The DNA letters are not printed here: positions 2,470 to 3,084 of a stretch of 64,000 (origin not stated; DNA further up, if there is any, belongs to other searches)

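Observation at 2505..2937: Twin operator-like inverted repeats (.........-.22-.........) on the promoter of a small K-rich protein gene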

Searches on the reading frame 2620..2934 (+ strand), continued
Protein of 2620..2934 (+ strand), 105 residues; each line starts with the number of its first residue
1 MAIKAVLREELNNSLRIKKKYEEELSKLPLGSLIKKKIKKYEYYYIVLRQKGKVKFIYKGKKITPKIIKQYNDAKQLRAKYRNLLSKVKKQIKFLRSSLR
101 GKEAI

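Call 33: fold_search(model_id=the predicted structure, library=pdb)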
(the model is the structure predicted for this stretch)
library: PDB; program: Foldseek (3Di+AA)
matches with E <= 10: 520; with E <= 0.001: 0
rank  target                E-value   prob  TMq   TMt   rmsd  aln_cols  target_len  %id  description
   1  2zqm                  3.0e-01  0.96  0.52  0.49  10.0       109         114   15  Crystal structure of the prefoldin beta subunit from Thermococcus strain KS-1 (released 2008-08-26)
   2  2zdi_B                3.2e-01  0.93  0.50  0.49  11.4       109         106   13  Crystal structure of Prefoldin from Pyrococcus horikoshii OT3 (released 2008-02-05)
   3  3jtz                  3.6e-01  0.25  0.21  0.28  13.2        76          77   21  Structure of the arm-type binding domain of HPI integrase (released 2009-10-06)
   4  2it9_A                4.1e-01  0.25  0.24  0.21  17.2        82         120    7  Crystal structure of a protein with unknown function from DUF155 family (YP_292156.1) from Prochlorococcus sp. NATL2A  (released 2006-11-28)
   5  2zdi_A                5.2e-01  0.82  0.49  0.50  11.3       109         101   13  Crystal structure of Prefoldin from Pyrococcus horikoshii OT3 (released 2008-02-05)
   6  5knc_G                7.5e-01  0.10  0.23  0.13  17.9       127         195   14  Crystal structure of the 3 ADP-bound V1 complex (released 2016-11-02)
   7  3rmp_C                7.9e-01  0.16  0.22  0.29  12.7        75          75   21  Structural basis for the recognition of attP substrates by P4-like integrases (released 2012-04-25)
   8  9f91_I                9.5e-01  0.30  0.26  0.37  10.7        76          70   14  Crystal structure of a designed Respiratory Syncytial Virus immunogen in complex with RSV90 fab (released 2025-05-21)
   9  2rql_MODEL_1_A        9.5e-01  0.16  0.23  0.25  14.9        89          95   19  Solution structure of the E. coli ribosome hibernation promoting factor HPF (released 2010-02-02)
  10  9n81_C                1.1e+00  0.28  0.28  0.13  12.8        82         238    7  A gap-filling complex with Pol mu engaged in the NHEJ Pathway (released 2025-04-23)
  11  2qm4_D                1.1e+00  0.16  0.23  0.12  12.3        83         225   11  Crystal structure of human XLF/Cernunnos, a non-homologous end-joining factor (released 2007-12-11)
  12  8igd_A                1.1e+00  0.11  0.15  0.18   7.9        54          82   11  The crystal structure of the minimal interaction domains of DRB7.2:DRB4 complex (released 2024-06-26)
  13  6qbv_D                1.1e+00  0.60  0.28  0.21   6.9        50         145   28  Structure of the HTLV-2 integrase catalytic core domain in complex with magnesium (dimeric form) (released 2020-09-30)
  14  5x8r_w                1.2e+00  0.16  0.24  0.29  18.0        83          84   13  Structure of the 30S small subunit of chloroplast ribosome from spinach (released 2017-06-07)
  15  9r2r_D                1.2e+00  0.10  0.19  0.17  15.1        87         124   14  De novo designed M7 protein fold (released 2025-05-14)
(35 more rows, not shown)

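Call 34: search_solved_structures(query=L001:3299-3985:+, max_evalue=1)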
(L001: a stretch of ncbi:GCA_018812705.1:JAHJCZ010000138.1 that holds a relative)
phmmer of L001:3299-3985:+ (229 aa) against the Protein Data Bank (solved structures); distinct sequences matched with E-value up to 1: 4.
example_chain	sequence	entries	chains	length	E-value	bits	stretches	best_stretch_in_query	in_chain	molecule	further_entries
6zdw_AAA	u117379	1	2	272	0.028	17.3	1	179-216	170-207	DRBM domain-containing protein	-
8erw_A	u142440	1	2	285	0.09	15.6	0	169-209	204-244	C2HR4_8r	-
3jbn_U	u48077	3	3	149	0.16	14.8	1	131-187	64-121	40S ribosomal protein uS15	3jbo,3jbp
3j7a_U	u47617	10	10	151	0.17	14.8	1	131-187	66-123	40S ribosomal protein uS15 | 40S ribosomal protein S15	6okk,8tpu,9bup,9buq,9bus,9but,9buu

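Call 35: search_solved_structures(query=A1, max_evalue=1)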
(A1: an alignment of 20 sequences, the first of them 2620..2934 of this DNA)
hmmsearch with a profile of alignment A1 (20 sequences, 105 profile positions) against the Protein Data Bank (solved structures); distinct sequences matched with E-value up to 1: 1.
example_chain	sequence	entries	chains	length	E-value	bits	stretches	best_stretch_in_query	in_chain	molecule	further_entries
3ahu_A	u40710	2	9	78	0.32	14.5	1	14-60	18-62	Protein hfq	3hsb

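Call 46: search_protein_families(library=padloc, proteins=[L001:3299-3985:+, L011:2799-3480:+], max_evalue=1)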
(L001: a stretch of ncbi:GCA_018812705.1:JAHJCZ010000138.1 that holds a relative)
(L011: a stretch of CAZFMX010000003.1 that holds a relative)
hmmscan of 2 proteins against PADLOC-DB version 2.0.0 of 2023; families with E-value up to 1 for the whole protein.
L001:3299-3985:+ (229 aa): 0 families

L011:2799-3480:+ (227 aa): 0 families

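Call 48: find_homologous_proteins(query=L001:3299-3985:+, max_evalue=0.001)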
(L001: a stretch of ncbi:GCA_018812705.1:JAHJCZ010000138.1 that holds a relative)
Query L001:3299-3985:+ (229 aa): 539 proteins with E <= 0.001 among 1167 candidates; the best 120 are listed.
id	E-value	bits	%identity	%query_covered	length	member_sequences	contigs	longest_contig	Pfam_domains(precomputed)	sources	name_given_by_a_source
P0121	8.7e-144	495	100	100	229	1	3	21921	PF12281.15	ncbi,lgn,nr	ncbi:MAG: nucleotidyltransferase domain-containing protein [Candidatus Omnitrophica bacterium]|nr:nu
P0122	8.0e-132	456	89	100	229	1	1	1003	PF12281.15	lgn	-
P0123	1.4e-125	435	88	100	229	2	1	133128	PF12281.15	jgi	-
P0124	1.5e-119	415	81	100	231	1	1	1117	PF12281.15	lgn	-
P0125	1.5e-109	383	76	100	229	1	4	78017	PF12281.15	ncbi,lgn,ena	-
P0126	2.9e-88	313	85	77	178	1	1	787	PF12281.15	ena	-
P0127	1.7e-87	311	62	98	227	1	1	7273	PF12281.15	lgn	-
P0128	2.5e-80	287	60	92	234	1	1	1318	PF12281.15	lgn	-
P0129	1.4e-79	285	60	97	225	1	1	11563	PF12281.15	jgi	-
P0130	8.0e-78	279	57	98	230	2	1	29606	PF12281.15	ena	-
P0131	1.5e-74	268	56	99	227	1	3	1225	PF12281.15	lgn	-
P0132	2.1e-74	268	52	99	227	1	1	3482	PF12281.15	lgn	-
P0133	4.6e-74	267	52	99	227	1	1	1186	PF12281.15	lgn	-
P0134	5.1e-74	267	52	99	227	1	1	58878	PF12281.15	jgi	-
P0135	8.4e-74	266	57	99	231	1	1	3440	PF12281.15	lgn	-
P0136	8.6e-74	266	54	99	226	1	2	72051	PF12281.15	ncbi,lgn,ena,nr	ncbi:hypothetical protein ES705_01725 [subsurface metagenome]|nr:hypothetical protein [Clostridia ba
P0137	8.9e-74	266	54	98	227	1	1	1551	PF12281.15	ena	-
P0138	1.4e-73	265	52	100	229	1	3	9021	PF12281.15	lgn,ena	-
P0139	7.2e-73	263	55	99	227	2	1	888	PF12281.15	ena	-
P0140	9.1e-73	263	53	99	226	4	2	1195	PF12281.15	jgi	-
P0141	9.6e-73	262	52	99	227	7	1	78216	PF12281.15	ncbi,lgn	-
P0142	1.3e-72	262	55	98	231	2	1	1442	PF12281.15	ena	-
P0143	1.7e-72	262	54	99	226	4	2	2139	PF12281.15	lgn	-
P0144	2.1e-72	261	52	100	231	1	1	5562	PF12281.15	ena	-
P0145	2.1e-72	261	52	99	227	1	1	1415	PF12281.15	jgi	-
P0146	2.5e-72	261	52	99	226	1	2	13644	PF12281.15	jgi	jgi:hypothetical protein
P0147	2.9e-72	261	50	98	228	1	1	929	PF12281.15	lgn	-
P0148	3.7e-72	261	53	99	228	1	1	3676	PF12281.15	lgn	-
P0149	4.4e-72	260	52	98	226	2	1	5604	PF12281.15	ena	-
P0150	4.9e-72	260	53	98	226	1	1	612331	PF12281.15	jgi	jgi:hypothetical protein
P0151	5.0e-72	260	52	99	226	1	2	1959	PF12281.15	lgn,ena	-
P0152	5.7e-72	260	54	99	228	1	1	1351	PF12281.15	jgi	-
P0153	6.8e-72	260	53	98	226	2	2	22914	PF12281.15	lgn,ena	-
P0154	6.9e-72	260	52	97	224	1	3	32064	PF12281.15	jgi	-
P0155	7.2e-72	260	52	98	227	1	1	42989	PF12281.15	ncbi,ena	-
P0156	7.4e-72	260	51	98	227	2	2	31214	PF12281.15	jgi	-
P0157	7.4e-72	260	52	99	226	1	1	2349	PF12281.15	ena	-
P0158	9.2e-72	259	52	99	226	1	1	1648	PF12281.15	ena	-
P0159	9.4e-72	259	55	99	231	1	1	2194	PF12281.15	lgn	-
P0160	1.1e-71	259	52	99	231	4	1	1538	PF12281.15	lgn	-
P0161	1.4e-71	259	50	99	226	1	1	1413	PF12281.15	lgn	-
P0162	1.4e-71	259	53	97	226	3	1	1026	PF12281.15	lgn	-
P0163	2.0e-71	258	54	98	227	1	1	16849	PF12281.15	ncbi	-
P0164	2.1e-71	258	52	98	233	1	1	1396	PF12281.15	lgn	-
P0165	2.3e-71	258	54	100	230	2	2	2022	PF12281.15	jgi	-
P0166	2.6e-71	258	52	99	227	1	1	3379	PF12281.15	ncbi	-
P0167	3.0e-71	258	54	98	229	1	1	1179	PF12281.15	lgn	-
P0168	3.1e-71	258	53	99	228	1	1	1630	PF12281.15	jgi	-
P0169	3.3e-71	257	52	98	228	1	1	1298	PF12281.15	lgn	-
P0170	3.3e-71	257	54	98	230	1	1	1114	PF12281.15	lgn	-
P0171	3.5e-71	257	54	98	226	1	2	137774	PF12281.15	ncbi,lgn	-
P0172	4.2e-71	257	53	98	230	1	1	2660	PF12281.15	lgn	-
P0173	4.4e-71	257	54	98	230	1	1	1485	PF12281.15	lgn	-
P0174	4.8e-71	257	53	97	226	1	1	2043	PF12281.15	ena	-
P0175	6.3e-71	257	53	99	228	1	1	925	PF12281.15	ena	-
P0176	7.7e-71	256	54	98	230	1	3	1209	PF12281.15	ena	-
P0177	7.8e-71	256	52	99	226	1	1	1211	PF12281.15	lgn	-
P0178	8.0e-71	256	53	99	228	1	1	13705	PF12281.15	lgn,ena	-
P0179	9.0e-71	256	55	100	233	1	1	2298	PF12281.15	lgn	-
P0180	9.4e-71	256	53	99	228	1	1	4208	PF12281.15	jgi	-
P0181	1.0e-70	256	54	97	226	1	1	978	PF12281.15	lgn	-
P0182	1.1e-70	256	53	98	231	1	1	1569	PF12281.15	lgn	-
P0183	1.3e-70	256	54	99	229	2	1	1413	PF12281.15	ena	-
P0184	1.5e-70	255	49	99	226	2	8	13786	PF12281.15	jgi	-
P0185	1.6e-70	255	56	97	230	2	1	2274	PF12281.15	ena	-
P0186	2.1e-70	255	54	98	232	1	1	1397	PF12281.15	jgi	jgi:hypothetical protein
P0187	2.5e-70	255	51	99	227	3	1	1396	PF12281.15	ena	-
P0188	2.7e-70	254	53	100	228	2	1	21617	PF12281.15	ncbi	-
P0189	3.1e-70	254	49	98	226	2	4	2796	PF12281.15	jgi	-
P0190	3.5e-70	254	52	98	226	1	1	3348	PF12281.15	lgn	-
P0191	4.3e-70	254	54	98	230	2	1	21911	PF12281.15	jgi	-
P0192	4.7e-70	254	55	98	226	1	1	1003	PF12281.15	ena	-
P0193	5.1e-70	254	52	99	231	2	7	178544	PF12281.15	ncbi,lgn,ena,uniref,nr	ncbi:hypothetical protein A2625_01160 [candidate division WOR-1 bacterium RIFCSPHIGHO2_01_FULL_53_15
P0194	5.2e-70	254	52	98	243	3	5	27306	PF12281.15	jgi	-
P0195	6.0e-70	253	51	99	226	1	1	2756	PF12281.15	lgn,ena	-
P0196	6.7e-70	253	51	99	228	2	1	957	PF12281.15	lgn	-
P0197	6.8e-70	253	50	99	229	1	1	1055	PF12281.15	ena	-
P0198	6.8e-70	253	50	93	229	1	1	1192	PF12281.15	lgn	-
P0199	7.2e-70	253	51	99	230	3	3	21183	PF12281.15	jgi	-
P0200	7.5e-70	253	51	99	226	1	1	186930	PF12281.15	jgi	-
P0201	7.8e-70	253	52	99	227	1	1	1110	PF12281.15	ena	-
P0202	8.2e-70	253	53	95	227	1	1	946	PF12281.15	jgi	jgi:hypothetical protein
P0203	8.2e-70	253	53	99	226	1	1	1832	PF12281.15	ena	-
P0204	9.4e-70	253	49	98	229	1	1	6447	PF12281.15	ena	-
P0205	9.4e-70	253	52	100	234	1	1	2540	PF12281.15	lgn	-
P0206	9.7e-70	253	54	98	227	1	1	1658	PF12281.15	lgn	-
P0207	1.0e-69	253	52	99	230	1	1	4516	PF12281.15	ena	-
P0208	1.0e-69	253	54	99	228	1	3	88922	PF12281.15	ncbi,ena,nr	ncbi:MAG: hypothetical protein ISS43_00370 [Candidatus Omnitrophica bacterium]|nr:hypothetical prote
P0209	1.2e-69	252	52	100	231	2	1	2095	PF12281.15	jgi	jgi:hypothetical protein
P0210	1.4e-69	252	51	97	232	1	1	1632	PF12281.15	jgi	jgi:hypothetical protein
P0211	1.6e-69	252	51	99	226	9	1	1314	PF12281.15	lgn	-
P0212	1.7e-69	252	55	99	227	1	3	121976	PF12281.15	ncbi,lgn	-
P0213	1.8e-69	252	51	99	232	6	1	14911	PF12281.15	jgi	-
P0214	1.9e-69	252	52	99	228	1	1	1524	PF12281.15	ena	-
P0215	1.9e-69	252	53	98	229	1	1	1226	PF12281.15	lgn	-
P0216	2.1e-69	252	54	98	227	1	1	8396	PF12281.15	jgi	jgi:hypothetical protein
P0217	2.3e-69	251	51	99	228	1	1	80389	PF12281.15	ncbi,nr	ncbi:MAG: nucleotidyltransferase domain-containing protein [bacterium]|nr:nucleotidyltransferase dom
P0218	2.3e-69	251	49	98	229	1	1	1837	PF12281.15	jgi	-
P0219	2.4e-69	251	52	98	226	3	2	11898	PF12281.15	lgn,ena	-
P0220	2.4e-69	251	51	99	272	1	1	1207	PF12281.15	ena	-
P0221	2.4e-69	251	54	98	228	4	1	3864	PF12281.15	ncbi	-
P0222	2.6e-69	251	52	97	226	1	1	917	PF12281.15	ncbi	-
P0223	3.3e-69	251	50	99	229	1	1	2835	PF12281.15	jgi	-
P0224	4.0e-69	251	53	98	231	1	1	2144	PF12281.15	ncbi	-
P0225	4.1e-69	251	50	99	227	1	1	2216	PF12281.15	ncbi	-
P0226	4.2e-69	251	50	98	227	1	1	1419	PF12281.15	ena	-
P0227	4.3e-69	251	62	83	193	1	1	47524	PF12281.15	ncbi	-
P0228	4.4e-69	251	53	98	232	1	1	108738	PF12281.15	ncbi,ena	-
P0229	4.8e-69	250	49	100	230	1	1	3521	PF12281.15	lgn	-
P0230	4.9e-69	250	52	99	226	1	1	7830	PF12281.15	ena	-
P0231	5.1e-69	250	52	98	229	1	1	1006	PF12281.15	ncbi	-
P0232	5.9e-69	250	49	98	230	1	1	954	PF12281.15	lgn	-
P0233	6.0e-69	250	51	99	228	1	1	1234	PF12281.15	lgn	-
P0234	6.4e-69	250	51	97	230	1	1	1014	PF12281.15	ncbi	-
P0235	6.7e-69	250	51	100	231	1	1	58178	PF12281.15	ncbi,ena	-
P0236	6.8e-69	250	51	99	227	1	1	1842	PF12281.15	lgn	-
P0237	6.9e-69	250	51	98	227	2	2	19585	PF12281.15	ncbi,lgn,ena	-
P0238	6.9e-69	250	53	98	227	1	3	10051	PF12281.15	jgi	jgi:hypothetical protein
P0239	7.6e-69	250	53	99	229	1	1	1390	PF12281.15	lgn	-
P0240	8.9e-69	250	49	99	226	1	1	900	PF12281.15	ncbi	-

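Call 52: search_solved_structures(query=A2, max_evalue=1)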
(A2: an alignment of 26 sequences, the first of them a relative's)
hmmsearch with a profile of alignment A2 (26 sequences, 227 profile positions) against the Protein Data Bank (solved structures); distinct sequences matched with E-value up to 1: 2.
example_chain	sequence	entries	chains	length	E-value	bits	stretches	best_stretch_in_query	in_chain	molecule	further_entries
6z2j_A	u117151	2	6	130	0.16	14.7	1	148-218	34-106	Deoxynucleotidyltransferase terminal-interacting protein 1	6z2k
9r4i_C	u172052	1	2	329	0.72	12.5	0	150-217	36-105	Deoxynucleotidyltransferase terminal-interacting protein 1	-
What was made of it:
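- Closest known: MenAT1. Different: No sequence-level relationship was detected (calls 34, 52).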

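Call 54: search_protein_representatives(alignment_id=A1)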
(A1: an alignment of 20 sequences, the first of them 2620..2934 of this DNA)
Query: 20 sequences, 105 profile positions. Proteins with E-value up to 0.001 (for the whole library): 604; up to 1e-10: 142; up to 1e-30: 12. The best 150 are listed.
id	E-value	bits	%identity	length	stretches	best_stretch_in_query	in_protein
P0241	4.0e-41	155.6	-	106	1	2-105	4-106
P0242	1.2e-39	150.9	-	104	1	1-105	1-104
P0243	4.3e-36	139.4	-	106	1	2-105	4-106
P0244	1.9e-34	134.2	-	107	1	2-105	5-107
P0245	1.6e-33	131.2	-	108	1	2-103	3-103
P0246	1.9e-32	127.7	-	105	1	1-105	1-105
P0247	3.9e-32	126.7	-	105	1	1-105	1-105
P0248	1.2e-31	125.2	-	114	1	1-103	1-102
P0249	1.2e-31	125.1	-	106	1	2-105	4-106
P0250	1.9e-31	124.6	-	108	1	2-102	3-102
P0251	2.9e-31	124.0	-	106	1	3-105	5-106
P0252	7.8e-31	122.6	-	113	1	3-103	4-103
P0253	2.3e-30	121.1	-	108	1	2-103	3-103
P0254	6.2e-30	119.7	-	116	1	1-104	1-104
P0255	1.4e-29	118.5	-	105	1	2-105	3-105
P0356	3.1e-12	62.8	-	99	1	2-100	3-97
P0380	8.1e-11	58.2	-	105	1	4-99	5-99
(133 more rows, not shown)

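Call 61: find_homologous_proteins(query=A4, max_evalue=0.001)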
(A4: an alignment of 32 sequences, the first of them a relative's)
Query A4 (32 sequences) (104 aa, profile of the alignment): 41 proteins with E <= 0.001 among 930 candidates.
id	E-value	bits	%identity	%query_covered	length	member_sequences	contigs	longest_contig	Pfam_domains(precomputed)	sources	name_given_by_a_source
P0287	2.9e-31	126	100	100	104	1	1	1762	-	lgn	-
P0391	2.9e-29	119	46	98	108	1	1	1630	PF20586.4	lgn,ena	-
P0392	1.0e-28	117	45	98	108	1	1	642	PF20586.4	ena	-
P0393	1.7e-28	117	39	96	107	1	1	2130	PF20586.4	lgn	-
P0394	2.6e-27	113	47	95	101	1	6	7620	PF20586.4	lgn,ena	-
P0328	1.4e-26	111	31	99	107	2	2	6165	PF20586.4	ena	-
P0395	1.7e-26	110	35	99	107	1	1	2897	PF20586.4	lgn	-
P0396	1.7e-26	110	47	98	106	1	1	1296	PF20586.4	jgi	-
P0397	6.0e-26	109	35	99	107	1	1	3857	-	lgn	-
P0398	1.1e-25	108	48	95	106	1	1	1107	PF20586.4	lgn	-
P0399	3.2e-25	106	43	98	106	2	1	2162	PF20586.4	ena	-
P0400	3.5e-25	106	34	98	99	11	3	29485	PF20586.4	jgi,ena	-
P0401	3.7e-25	106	40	90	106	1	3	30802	-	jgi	-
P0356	4.7e-25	106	33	98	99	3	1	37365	PF20586.4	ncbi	ncbi:MAG: hypothetical protein ACOY40_12615 [Bacillota bacterium]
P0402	6.7e-25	105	40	90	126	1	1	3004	-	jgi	-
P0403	1.0e-24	105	35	98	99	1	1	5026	PF20586.4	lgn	-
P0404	2.0e-24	104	32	98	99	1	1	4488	PF20586.4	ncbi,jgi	jgi:hypothetical protein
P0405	4.7e-24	102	38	98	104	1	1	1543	PF20586.4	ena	-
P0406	8.5e-24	102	46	96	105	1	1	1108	PF20586.4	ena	-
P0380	1.2e-23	101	31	97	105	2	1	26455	PF20586.4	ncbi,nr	ncbi:MAG: hypothetical protein PHO00_02375 [bacterium]|nr:hypothetical protein [bacterium]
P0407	1.8e-22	97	37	98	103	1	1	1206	PF20586.4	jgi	jgi:hypothetical protein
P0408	4.7e-22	96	32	92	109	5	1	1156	PF20586.4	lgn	-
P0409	9.8e-22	95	37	99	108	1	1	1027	PF20586.4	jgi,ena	-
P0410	2.8e-21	94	32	97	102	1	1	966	PF20586.4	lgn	-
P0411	9.7e-21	92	37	100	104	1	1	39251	PF20586.4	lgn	-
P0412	2.1e-20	91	45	95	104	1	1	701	PF20586.4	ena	-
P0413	3.3e-20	90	33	99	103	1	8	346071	PF20586.4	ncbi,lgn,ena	-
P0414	6.1e-20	89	38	99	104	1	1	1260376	PF20586.4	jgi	-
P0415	7.6e-20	89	34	95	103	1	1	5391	PF20586.4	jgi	jgi:hypothetical protein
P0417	1.3e-18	85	31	95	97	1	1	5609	PF20586.4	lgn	-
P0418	1.7e-18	85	34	95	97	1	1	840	PF20586.4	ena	-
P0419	3.5e-18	84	36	97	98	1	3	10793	PF20586.4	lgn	-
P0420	1.2e-17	82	43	67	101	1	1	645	PF20586.4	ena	-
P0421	4.5e-17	80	36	98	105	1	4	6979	PF20586.4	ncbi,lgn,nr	ncbi:MAG TPA: hypothetical protein VK465_07920 [Fibrobacteria bacterium]|nr:hypothetical protein [Fi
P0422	1.1e-16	79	41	75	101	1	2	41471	PF20586.4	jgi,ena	-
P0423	1.4e-16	78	36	75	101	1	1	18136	PF20586.4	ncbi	-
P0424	3.1e-7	48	31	98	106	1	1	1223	PF20586.4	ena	-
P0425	2.8e-6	45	36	48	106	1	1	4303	PF20586.4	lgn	-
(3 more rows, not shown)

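Call 63: predict_structure(alignment_id=A2)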
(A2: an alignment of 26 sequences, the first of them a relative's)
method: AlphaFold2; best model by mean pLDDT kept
length: 229 residues; sequences in the alignment: 26
mean_pLDDT: 91.9   pTM: 0.90
mean pLDDT of the five models: 91.9, 90.9, 88.9, 84.0, 83.6
residues with pLDDT >= 90: 183; 70-90: 34; 50-70: 12; < 50: 0
segments of 3 or more residues with pLDDT < 50: none
pLDDT, mean of each block of 10 residues (from residue 1): 81 97 96 90 79 94 93 96 77 95 79 89 93 96 94 98 93 95 96 98 97 98 89
secondary structure, 60 per line:
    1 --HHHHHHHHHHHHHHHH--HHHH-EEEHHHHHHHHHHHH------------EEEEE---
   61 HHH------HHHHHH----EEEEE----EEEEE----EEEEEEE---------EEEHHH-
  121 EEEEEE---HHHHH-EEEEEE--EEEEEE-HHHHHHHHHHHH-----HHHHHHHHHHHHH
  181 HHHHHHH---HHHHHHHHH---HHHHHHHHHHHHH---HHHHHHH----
elements in order: H3-18 H21-24 E26-28 H29-40 E53-57 H70-75 E80-84 E89-93 E98-104 E114-116 E121-126 H130-134 E136-141 E144-149 H151-162 H168-187 H191-199 H203-215 H219-225

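Call 65: find_encoding_contigs(protein=P0413, flank=1500, max_places=3)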
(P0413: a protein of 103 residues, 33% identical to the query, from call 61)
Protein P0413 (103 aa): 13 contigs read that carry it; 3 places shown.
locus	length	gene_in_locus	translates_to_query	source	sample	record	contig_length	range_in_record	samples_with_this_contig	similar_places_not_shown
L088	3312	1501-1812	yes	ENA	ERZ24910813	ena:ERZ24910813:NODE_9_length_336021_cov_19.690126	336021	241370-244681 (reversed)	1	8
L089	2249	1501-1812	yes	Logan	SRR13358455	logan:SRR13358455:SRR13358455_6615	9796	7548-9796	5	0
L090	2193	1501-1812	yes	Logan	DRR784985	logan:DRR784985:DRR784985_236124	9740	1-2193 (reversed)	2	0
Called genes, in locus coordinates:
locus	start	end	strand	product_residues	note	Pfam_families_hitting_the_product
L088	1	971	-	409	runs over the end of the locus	PF00155:Aminotran_1_2, PF00266:Aminotran_5 (weak)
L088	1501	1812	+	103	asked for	PF20586:DUF6788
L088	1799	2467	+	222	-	PF12281:NTP_transf_8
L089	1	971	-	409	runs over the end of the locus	PF00155:Aminotran_1_2, PF00266:Aminotran_5 (weak)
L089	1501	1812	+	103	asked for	PF20586:DUF6788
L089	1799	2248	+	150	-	?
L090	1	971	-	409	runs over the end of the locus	PF00155:Aminotran_1_2, PF00266:Aminotran_5 (weak)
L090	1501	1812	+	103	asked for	PF20586:DUF6788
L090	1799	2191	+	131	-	?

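Call 66: find_encoding_contigs(protein=P0414, flank=1500, max_places=2)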
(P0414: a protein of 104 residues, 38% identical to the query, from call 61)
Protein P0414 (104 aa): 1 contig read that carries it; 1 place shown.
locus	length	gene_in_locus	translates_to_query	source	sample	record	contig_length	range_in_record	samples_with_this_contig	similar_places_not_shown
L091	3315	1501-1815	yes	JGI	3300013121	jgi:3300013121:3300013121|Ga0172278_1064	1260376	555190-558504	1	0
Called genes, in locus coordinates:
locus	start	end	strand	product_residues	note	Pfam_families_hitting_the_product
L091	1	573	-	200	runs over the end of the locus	-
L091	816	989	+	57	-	-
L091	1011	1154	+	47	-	-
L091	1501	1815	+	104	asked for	PF20586:DUF6788 (weak)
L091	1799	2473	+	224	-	PF12281:NTP_transf_8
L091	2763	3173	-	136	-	PF03840:SecG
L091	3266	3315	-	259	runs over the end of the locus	PF00121:TIM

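Call 67: find_encoding_contigs(protein=P0356, flank=1500, max_places=2)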
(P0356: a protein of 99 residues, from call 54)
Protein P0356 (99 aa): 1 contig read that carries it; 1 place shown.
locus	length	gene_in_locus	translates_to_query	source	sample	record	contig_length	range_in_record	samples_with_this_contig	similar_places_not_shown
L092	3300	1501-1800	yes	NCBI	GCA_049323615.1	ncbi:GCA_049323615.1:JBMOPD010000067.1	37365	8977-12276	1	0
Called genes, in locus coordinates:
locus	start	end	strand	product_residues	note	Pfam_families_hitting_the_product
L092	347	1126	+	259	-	-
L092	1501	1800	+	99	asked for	PF20586:DUF6788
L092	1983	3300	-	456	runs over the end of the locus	PF05598:DUF772, PF01609:DDE_Tnp_1, PF13751:DDE_Tnp_1_6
